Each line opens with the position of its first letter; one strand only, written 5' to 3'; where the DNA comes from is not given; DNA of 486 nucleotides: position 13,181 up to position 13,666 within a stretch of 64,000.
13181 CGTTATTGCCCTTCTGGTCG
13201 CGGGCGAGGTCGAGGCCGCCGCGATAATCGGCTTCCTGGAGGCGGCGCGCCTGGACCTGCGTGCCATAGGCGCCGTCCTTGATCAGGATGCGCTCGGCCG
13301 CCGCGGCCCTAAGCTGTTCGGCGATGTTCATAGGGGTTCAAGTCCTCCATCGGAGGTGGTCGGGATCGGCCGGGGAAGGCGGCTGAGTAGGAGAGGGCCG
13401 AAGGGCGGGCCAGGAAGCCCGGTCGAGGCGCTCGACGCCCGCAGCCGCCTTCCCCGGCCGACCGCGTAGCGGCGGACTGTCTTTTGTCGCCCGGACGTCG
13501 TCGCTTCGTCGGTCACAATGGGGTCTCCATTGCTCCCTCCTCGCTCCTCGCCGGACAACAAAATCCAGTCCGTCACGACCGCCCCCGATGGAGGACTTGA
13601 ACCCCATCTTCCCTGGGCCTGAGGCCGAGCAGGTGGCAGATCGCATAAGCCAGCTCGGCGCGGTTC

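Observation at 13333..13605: Symmetric three-helix element bridging metF and the split metH that buries the downstream ribosome-binding site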

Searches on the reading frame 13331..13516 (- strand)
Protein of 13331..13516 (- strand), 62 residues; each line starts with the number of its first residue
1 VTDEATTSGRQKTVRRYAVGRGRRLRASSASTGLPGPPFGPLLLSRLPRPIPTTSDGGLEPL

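Call 39: find_homologous_proteins(query=A2, max_evalue=0.001)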
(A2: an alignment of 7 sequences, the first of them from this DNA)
Query A2 (7 sequences) (62 aa, profile of the alignment): 113 proteins with E <= 0.001 among 8000 candidates.
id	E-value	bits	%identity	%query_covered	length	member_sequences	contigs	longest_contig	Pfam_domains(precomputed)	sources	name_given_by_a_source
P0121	7.9e-29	117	69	77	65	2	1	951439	-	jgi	jgi:hypothetical protein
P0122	2.0e-27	113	71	82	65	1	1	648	-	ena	-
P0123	1.5e-26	110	81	60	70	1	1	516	-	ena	-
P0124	1.7e-26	110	62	94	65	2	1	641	-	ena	-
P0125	3.2e-26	109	70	90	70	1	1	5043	-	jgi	jgi:hypothetical protein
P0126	8.8e-26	107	73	89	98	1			-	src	-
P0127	9.5e-26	107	68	85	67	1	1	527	-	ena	-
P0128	1.3e-25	107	65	89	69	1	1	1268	-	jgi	-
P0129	2.5e-25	106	66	71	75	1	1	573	-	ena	-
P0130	5.5e-25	105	68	81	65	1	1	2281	-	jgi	jgi:hypothetical protein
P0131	6.9e-25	104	74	76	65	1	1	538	-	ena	-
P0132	1.2e-24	104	73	82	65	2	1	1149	-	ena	-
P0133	1.6e-24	103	65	92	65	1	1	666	-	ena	-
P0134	2.1e-23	100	72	76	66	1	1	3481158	-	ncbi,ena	-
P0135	4.0e-23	99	71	77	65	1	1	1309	-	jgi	jgi:hypothetical protein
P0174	4.8e-17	79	54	89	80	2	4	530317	-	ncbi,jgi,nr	ncbi:MAG: hypothetical protein QOH47_3090 [Sphingomonadales bacterium]|jgi:hypothetical protein|nr:h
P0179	8.5e-17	78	67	79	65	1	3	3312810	-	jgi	jgi:hypothetical protein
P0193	3.6e-15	73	67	77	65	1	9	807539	-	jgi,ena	-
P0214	1.6e-12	65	57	60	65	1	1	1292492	-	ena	-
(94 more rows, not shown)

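Call 41: find_encoding_contigs(protein=P0134, flank=10000, max_places=3)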
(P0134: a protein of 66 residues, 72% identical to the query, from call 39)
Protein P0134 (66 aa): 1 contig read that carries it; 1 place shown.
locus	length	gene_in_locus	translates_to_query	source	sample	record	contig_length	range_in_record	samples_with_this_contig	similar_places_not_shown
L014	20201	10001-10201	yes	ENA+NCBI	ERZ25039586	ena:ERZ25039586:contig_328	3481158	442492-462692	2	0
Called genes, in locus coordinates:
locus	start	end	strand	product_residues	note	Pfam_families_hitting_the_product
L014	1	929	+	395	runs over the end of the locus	PF06609:TRI12, PF07690:MFS_1, PF00083:Sugar_tr, PF12832:MFS_1_like (faint), PF07690:MFS_1 (weak)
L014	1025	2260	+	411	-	PF06609:TRI12, PF07690:MFS_1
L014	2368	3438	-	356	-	PF00154:RecA_N, PF08423:Rad51, PF06745:ATPase (weak), PF27531:MT3502_N, PF21096:RecA_C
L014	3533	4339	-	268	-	PF00561:Abhydrolase_1 (faint), PF12146:Hydrolase_4 (weak)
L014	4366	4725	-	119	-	PF00072:Response_reg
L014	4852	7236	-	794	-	PF08448:PAS_4 (faint), PF13188:PAS_8 (faint), PF00512:HisKA, PF02518:HATPase_c, PF00072:Response_reg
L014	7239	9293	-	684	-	PF05649:Peptidase_M13_N, PF01431:Peptidase_M13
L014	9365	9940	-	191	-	PF09835:DUF2062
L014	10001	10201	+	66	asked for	-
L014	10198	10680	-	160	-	PF01668:SmpB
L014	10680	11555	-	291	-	PF00701:DHDPS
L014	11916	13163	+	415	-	-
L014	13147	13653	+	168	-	PF01464:SLT, PF27553:SLT_superhelical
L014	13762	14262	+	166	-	PF03449:GreA_GreB_N, PF01272:GreA_GreB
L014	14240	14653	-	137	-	-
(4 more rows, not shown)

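Call 42: find_encoding_contigs(protein=P0179, flank=10000, max_places=3)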
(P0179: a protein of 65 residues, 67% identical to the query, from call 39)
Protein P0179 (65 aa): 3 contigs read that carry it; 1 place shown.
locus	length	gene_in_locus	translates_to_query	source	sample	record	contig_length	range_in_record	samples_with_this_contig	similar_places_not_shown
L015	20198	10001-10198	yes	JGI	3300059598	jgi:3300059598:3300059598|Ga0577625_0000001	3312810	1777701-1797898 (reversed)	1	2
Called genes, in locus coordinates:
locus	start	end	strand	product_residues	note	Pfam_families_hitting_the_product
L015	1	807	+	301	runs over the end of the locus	PF01925:TauE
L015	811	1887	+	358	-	PF14226:DIOX_N, PF03171:2OG-FeII_Oxy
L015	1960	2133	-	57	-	-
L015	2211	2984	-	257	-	PF02265:S1-P1_nuclease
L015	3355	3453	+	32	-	-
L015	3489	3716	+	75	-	PF09297:Zn_ribbon_NUD (faint)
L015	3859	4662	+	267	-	-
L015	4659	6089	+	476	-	PF03237:Terminase_6N, PF17289:Terminase_6C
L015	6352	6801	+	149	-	PF05154:TM2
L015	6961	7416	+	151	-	PF13366:PDDEXK_3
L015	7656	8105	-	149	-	-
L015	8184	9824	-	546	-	PF01293:PEPCK_ATP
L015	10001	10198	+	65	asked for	-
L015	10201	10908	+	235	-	PF00072:Response_reg, PF00486:Trans_reg_C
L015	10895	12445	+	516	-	PF13755:Sensor_TM1, PF00672:HAMP, PF00512:HisKA, PF02518:HATPase_c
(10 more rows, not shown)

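Call 43: find_encoding_contigs(protein=P0193, flank=10000, max_places=10)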
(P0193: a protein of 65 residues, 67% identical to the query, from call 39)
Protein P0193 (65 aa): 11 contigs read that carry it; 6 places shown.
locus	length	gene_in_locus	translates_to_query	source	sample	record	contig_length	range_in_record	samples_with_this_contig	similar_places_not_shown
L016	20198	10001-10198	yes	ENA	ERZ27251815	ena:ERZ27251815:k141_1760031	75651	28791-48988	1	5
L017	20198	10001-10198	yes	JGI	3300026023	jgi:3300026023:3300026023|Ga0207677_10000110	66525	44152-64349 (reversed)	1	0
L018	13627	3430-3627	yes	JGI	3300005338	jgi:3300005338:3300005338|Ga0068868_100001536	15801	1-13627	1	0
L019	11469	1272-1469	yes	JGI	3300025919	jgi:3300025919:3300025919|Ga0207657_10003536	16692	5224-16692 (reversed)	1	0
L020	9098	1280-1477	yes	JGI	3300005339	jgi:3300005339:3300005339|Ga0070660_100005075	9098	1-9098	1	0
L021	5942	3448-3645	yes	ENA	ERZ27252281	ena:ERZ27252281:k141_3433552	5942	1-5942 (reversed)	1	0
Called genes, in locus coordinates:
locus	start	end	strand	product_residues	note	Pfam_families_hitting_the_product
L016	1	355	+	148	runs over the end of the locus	PF01957:NfeD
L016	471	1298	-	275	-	PF13635:DUF4143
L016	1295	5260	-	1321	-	PF28130:DUF8371 (weak)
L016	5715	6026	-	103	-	PF07238:PilZ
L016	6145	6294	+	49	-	-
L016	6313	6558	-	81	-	-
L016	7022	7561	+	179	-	PF17289:Terminase_6C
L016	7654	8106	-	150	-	-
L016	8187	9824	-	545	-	PF01293:PEPCK_ATP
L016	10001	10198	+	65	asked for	-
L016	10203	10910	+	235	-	PF00072:Response_reg, PF00486:Trans_reg_C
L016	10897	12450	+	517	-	PF13755:Sensor_TM1, PF00672:HAMP, PF00512:HisKA, PF02518:HATPase_c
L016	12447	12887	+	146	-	PF07475:Hpr_kinase_C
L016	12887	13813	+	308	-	PF03668:RapZ-like_N, PF22740:PapZ_C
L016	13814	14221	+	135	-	PF03610:EIIA-man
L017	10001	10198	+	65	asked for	-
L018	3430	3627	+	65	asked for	-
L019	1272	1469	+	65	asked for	-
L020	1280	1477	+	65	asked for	-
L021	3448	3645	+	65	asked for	-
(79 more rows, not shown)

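Call 61: find_encoding_contigs(protein=P0121, flank=10000, max_places=2)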
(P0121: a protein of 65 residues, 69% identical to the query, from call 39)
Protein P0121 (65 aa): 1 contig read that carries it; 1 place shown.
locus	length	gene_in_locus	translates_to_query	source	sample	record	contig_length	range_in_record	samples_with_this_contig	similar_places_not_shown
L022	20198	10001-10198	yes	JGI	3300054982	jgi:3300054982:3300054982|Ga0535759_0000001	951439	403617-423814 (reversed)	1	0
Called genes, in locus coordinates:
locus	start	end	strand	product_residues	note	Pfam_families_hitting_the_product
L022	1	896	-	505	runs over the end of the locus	PF00070:Pyr_redox (faint), PF07992:Pyr_redox_2 (faint), PF13450:NAD_binding_8, PF13738:Pyr_redox_3, PF00743:FMO-like (weak)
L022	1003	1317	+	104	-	-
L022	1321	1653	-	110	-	-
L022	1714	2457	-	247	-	-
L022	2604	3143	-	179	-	-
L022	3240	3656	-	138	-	-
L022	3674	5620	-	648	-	PF13292:DXP_synthase_N, PF00456:Transketolase_N (faint), PF00676:E1_dh (weak), PF02779:Transket_pyr, PF02780:Transketolase_C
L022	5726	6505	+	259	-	PF01987:AIM24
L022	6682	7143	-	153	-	PF01475:FUR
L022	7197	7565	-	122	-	PF03203:MerC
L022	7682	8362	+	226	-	-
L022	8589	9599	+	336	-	PF02628:COX15-CtaA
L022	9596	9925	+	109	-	PF03091:CutA1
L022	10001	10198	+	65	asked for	-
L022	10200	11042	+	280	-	PF10067:DUF2306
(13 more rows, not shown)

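Call 62: find_encoding_contigs(protein=P0214, flank=10000, max_places=2)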
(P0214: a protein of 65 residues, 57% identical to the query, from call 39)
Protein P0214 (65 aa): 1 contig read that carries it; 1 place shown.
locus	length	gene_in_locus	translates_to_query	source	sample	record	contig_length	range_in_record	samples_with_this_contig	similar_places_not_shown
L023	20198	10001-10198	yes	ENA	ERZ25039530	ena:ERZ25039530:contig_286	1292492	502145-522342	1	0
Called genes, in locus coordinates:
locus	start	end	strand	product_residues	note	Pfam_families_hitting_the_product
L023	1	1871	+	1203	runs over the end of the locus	PF20628:Dyp_perox_C (weak)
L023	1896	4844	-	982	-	PF00211:Guanylate_cyc, PF13191:AAA_16, PF13401:AAA_22 (weak)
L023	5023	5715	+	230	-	PF00027:cNMP_binding, PF13545:HTH_Crp_2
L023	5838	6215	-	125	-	PF14759:Reductase_C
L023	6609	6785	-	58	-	-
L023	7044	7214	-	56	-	-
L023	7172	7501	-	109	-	-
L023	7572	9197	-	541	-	PF00884:Sulfatase (faint), PF01663:Phosphodiest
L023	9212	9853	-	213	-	PF02592:Vut_1, PF20973:VUPS (weak)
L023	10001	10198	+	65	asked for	-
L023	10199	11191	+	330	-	PF00294:PfkB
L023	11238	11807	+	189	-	PF18306:LDcluster4, PF03641:Lysine_decarbox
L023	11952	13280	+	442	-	PF01773:Nucleos_tra2_N, PF07670:Gate, PF07662:Nucleos_tra2_C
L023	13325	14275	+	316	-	PF14226:DIOX_N, PF03171:2OG-FeII_Oxy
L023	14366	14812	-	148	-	PF00383:dCMP_cyt_deam_1, PF08211:dCMP_cyt_deam_2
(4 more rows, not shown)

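Call 63: find_encoding_contigs(protein=P0174, flank=10000, max_places=4)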
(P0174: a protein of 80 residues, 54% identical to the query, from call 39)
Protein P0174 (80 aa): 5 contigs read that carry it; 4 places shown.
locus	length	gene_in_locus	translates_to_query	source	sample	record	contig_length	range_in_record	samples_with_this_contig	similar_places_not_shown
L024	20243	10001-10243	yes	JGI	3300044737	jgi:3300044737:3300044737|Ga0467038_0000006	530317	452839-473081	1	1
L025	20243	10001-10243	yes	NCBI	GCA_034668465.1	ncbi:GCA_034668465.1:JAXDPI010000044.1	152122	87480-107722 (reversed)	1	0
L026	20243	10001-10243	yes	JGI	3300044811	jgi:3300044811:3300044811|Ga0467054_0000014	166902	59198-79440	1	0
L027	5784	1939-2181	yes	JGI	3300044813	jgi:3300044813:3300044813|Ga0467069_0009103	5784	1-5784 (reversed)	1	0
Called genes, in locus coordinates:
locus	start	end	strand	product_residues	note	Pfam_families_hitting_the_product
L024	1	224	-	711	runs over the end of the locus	PF10593:Z1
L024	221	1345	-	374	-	PF00145:DNA_methylase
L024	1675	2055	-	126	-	-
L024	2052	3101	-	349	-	-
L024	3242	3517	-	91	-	-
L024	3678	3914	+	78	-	-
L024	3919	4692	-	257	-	PF06325:PrmA (weak), PF08241:Methyltransf_11 (weak), PF08242:Methyltransf_12 (faint), PF13649:Methyltransf_25, PF13847:Methyltransf_31 (weak)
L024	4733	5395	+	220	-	PF00753:Lactamase_B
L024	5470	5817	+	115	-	-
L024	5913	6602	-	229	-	-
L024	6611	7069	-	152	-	PF01124:MAPEG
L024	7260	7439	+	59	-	PF01783:Ribosomal_L32p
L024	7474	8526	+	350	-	PF02504:FA_synthesis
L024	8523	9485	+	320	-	PF00108:Thiolase_N (weak), PF08545:ACP_syn_III, PF08541:ACP_syn_III_C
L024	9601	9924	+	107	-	PF18291:HU-HIG, PF00216:Bac_DNA_binding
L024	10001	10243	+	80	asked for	-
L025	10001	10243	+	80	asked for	-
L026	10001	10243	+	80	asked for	-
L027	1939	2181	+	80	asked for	-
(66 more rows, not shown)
